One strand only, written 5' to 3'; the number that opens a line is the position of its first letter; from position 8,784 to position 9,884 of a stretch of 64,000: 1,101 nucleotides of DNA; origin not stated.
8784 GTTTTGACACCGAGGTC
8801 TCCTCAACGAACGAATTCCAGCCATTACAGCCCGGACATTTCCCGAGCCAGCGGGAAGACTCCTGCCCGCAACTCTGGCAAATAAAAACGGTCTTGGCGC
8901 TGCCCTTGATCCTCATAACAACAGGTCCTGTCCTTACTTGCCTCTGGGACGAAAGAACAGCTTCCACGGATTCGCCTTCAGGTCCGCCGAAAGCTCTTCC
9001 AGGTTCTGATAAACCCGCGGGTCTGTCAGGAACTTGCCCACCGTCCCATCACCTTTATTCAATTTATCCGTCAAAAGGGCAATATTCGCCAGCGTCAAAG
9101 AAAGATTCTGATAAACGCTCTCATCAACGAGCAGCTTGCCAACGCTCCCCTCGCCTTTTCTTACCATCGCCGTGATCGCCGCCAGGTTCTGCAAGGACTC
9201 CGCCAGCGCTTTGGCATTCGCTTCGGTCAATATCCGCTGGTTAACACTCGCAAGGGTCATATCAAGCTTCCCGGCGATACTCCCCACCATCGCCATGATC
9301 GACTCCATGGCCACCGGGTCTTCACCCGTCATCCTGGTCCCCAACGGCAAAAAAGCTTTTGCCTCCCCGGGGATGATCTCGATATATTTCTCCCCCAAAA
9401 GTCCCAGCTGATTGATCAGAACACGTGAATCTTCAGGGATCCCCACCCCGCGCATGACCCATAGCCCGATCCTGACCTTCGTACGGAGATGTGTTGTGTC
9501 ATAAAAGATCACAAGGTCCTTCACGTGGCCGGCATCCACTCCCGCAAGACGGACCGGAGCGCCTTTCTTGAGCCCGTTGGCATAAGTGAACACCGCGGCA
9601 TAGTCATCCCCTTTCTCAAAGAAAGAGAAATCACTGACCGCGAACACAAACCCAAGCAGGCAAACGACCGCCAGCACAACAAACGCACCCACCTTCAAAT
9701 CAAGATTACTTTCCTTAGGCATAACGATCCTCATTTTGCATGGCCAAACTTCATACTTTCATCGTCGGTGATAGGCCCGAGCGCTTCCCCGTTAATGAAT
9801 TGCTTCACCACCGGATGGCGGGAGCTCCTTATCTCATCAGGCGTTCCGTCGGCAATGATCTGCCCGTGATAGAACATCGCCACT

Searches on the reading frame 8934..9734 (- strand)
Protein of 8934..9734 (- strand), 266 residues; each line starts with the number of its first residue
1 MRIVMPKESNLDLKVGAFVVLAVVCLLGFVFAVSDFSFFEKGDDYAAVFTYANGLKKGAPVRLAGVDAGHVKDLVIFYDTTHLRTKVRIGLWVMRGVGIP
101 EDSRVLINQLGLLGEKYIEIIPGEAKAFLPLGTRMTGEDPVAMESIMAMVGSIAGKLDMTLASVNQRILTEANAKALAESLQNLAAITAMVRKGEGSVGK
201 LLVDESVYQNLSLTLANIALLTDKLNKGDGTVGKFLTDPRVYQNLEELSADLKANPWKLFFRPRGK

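Call 62: find_encoding_contigs(protein=window:8934-9734:-, flank=10000, max_places=1)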
Protein window:8934-9734:- (266 aa): no gene with exactly this product is on record in the collection.
